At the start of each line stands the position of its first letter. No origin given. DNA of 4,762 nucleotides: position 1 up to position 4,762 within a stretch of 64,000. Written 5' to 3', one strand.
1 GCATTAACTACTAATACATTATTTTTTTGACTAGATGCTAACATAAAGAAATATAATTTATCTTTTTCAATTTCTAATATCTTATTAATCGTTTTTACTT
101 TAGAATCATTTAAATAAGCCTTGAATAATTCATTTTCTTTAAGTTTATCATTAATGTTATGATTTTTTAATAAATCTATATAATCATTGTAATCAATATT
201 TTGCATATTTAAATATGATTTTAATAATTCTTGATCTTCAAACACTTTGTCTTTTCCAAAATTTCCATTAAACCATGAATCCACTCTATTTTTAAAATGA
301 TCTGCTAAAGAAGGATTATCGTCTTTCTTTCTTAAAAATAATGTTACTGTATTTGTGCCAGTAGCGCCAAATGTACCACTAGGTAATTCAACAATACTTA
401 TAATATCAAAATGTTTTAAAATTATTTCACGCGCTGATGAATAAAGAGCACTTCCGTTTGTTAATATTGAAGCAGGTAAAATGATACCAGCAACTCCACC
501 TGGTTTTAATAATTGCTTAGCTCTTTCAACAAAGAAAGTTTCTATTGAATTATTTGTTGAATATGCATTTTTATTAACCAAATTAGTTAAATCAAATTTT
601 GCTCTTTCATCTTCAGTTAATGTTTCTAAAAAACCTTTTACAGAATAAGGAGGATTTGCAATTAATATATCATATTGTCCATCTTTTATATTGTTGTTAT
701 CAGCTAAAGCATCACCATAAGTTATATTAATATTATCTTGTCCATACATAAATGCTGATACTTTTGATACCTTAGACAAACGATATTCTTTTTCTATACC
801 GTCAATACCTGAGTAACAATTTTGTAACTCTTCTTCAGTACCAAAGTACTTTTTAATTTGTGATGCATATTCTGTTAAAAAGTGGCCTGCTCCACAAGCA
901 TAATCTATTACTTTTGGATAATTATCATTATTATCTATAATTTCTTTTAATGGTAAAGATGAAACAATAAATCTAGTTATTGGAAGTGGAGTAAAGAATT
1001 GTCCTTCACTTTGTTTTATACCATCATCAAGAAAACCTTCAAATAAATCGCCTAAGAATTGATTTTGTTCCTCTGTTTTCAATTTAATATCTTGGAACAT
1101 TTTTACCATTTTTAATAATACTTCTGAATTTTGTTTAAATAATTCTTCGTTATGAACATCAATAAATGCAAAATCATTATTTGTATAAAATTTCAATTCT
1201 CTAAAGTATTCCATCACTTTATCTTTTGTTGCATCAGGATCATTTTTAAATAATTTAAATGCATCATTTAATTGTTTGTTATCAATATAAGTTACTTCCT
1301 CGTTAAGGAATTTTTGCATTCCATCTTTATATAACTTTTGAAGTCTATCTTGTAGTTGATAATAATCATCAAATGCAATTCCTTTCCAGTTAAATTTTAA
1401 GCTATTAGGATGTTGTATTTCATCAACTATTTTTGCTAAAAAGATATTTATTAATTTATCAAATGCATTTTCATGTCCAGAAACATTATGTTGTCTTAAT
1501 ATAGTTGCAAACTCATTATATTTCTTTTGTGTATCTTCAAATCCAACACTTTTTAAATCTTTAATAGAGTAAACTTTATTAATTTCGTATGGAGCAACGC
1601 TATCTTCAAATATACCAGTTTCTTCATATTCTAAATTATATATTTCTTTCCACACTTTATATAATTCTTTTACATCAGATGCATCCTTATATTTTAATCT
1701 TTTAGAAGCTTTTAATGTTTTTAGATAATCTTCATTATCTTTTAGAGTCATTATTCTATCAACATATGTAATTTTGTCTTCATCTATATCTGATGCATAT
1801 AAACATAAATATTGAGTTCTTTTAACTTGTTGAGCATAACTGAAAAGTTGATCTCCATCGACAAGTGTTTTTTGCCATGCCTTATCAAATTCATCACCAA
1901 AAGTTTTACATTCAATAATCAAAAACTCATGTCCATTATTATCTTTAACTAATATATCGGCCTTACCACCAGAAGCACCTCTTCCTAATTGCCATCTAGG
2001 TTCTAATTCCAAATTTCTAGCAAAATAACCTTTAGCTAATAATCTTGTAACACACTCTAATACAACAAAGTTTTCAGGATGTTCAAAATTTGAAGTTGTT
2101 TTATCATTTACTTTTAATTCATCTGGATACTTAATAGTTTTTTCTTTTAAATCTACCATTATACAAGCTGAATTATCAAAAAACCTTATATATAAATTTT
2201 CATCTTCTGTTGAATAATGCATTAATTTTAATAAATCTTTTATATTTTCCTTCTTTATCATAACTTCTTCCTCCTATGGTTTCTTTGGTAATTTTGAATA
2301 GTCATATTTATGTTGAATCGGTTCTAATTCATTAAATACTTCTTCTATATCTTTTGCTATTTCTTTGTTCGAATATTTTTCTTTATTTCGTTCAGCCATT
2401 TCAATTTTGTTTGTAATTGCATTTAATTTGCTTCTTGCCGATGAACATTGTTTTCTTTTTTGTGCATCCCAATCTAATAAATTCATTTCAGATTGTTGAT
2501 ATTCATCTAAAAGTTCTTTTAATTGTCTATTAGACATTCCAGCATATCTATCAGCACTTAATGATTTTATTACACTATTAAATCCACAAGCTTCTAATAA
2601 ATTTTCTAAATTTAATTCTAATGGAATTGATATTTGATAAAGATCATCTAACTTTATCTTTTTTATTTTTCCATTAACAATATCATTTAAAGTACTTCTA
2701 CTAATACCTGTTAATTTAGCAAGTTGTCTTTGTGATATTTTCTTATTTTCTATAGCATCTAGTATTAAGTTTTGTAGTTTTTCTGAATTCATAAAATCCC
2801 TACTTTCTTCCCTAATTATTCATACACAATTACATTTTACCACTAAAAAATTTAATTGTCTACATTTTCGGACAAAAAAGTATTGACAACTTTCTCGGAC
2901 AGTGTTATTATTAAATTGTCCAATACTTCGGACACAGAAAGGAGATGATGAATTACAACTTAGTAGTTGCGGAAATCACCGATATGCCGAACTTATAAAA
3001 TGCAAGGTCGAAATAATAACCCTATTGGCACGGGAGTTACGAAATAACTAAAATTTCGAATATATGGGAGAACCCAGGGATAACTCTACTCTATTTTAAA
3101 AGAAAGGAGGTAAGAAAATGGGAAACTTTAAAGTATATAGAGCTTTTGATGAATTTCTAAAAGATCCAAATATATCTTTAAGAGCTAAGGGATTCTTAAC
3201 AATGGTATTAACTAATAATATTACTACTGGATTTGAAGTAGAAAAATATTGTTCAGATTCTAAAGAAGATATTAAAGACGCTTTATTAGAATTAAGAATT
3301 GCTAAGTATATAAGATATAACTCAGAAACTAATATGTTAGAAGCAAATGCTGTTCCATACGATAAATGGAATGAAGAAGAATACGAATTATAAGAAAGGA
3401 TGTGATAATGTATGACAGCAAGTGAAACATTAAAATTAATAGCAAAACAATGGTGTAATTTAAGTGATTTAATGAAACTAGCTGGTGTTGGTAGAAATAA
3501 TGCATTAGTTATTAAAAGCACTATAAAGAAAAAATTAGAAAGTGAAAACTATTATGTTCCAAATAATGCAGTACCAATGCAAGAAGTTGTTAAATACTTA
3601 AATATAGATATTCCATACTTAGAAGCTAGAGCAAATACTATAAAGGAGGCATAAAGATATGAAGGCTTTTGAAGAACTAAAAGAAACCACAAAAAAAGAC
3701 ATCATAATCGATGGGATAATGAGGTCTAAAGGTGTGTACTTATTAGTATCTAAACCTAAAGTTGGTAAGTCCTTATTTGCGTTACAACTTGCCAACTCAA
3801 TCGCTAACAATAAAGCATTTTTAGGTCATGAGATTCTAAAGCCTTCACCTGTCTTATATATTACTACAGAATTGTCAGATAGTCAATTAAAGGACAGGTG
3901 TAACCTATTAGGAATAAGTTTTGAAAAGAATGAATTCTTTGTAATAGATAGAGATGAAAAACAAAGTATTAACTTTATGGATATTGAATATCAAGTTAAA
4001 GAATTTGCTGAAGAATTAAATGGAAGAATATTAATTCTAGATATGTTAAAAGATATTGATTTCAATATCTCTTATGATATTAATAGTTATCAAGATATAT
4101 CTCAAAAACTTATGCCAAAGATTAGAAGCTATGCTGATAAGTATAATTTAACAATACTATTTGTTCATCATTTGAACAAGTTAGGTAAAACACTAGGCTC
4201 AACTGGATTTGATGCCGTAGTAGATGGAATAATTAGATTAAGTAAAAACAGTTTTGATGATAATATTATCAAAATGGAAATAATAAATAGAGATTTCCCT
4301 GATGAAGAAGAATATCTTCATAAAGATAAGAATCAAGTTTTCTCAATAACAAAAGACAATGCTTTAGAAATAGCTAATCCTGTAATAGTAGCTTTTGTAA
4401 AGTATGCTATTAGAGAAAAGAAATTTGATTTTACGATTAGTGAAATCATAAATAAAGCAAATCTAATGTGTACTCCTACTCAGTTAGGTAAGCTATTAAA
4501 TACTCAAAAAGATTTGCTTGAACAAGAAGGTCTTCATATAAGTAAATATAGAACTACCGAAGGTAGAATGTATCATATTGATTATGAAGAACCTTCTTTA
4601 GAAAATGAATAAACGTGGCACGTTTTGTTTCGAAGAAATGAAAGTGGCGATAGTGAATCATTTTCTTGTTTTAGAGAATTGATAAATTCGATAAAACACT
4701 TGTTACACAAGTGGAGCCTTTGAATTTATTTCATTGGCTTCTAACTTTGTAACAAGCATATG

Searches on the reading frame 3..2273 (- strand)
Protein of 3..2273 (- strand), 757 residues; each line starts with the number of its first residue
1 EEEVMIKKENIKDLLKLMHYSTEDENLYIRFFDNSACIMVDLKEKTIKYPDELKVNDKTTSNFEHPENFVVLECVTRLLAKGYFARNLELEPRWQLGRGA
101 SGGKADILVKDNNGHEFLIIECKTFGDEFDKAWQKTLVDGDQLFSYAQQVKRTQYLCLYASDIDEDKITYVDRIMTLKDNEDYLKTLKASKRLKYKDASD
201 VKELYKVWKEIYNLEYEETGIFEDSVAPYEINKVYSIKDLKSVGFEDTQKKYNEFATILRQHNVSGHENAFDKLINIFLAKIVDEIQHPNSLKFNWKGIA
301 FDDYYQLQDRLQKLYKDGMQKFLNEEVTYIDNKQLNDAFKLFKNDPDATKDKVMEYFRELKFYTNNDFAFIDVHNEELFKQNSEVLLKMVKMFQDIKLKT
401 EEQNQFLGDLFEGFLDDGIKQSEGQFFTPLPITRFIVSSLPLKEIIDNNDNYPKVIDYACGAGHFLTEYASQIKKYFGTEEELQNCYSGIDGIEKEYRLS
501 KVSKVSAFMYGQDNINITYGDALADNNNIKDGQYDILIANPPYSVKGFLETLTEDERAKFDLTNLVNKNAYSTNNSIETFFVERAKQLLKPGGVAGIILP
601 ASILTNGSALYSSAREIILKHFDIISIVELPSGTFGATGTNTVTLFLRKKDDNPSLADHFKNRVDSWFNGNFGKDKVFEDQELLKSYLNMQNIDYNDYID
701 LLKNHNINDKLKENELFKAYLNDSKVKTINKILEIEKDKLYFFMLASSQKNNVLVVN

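Call 99: search_solved_structures(query=window:3-2273:-, max_evalue=0.001)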
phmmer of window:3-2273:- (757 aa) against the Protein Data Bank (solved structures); distinct sequences matched with E-value up to 0.001: 7.
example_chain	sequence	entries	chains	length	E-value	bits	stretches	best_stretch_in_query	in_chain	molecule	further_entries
8w0p_A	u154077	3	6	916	1.5e-26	96.3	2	404-475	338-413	RM.BsaXI | site-specific DNA-methyltransferase (adenine-specific)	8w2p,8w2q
2okc_A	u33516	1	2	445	1.8e-11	46.5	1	351-651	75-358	Type I restriction enzyme StySJI M protein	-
7vru_A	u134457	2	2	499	3.1e-11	45.7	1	384-652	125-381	Site-specific DNA-methyltransferase (adenine-specific)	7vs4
5ybb_A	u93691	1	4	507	5.8e-09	38.2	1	420-649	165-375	Type I restriction-modification system methyltransferase subunit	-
3ufb_A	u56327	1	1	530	4.7e-08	35.2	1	383-637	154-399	Type I restriction-modification system methyltransferase subunit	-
2y7c_B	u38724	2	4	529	4.9e-08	35.1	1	406-657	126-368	TYPE I RESTRICTION ENZYME ECOKI M PROTEIN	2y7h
2ar0_A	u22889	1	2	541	5.2e-08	35.1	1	406-657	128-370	Type I restriction enzyme EcoKI M protein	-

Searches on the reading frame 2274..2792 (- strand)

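Call 41: search_protein_families(library=pfam, proteins=[window:2274-2792:-], max_evalue=0.001)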
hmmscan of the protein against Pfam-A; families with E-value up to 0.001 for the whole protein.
window:2274-2792:- (172 aa): 12 families
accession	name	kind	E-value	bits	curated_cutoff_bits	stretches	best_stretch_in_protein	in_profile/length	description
PF01381.28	HTH_3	-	1.5e-10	41.4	23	1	13-62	4-52/55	Helix-turn-helix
PF13443.12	HTH_26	-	1.5e-09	38.4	22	1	15-67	7-59/63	Cro/C1-type HTH DNA-binding domain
PF12844.13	HTH_19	-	1.2e-08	35.2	30.2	1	10-66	4-59/64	Helix-turn-helix domain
PF13744.12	HTH_37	-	1.1e-06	28.7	27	1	6-54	19-67/80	Helix-turn-helix domain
PF13412.12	HTH_24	-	1.9e-05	24.6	21.9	1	15-40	14-39/48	Winged helix-turn-helix DNA-binding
PF13560.12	HTH_31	-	7.6e-05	23.4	27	1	17-50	13-46/64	Helix-turn-helix domain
PF05225.22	HTH_psq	-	0.00011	22.2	20.4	1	11-43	9-41/45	helix-turn-helix, Psq domain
PF12802.13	MarR_2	-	0.00012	22.5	27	1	9-40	9-42/61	MarR family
PF13384.12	HTH_23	-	0.00015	21.9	24.6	0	10-39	10-38/50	Homeodomain-like domain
PF20317.4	HTH_60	-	0.00021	22.1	24.1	1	1-52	1-52/140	Helix-turn-helix domain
PF04814.19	HNF-1_N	-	0.00049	21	29.7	0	10-40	126-156/175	Hepatocyte nuclear factor 1 (HNF-1), N terminus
PF02796.21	HTH_7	-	0.00066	20.2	23.8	0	7-35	11-38/45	Helix-turn-helix domain of resolvase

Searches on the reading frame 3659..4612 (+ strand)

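Call 41: search_protein_families(library=pfam, proteins=[window:3659-4612:+], max_evalue=0.001)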
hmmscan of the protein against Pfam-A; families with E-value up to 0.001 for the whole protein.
window:3659-4612:+ (317 aa): 3 families
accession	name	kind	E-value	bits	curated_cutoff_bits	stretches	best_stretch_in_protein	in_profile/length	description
PF13481.12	AAA_25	-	5.1e-18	65.8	27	1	9-176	18-194/195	AAA domain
PF06745.19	ATPase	-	1.6e-08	34.7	26.6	1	15-205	11-198/231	KaiC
PF03796.21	DnaB_C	-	3.4e-05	23.8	27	0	16-81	12-67/255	DnaB-like helicase C terminal domain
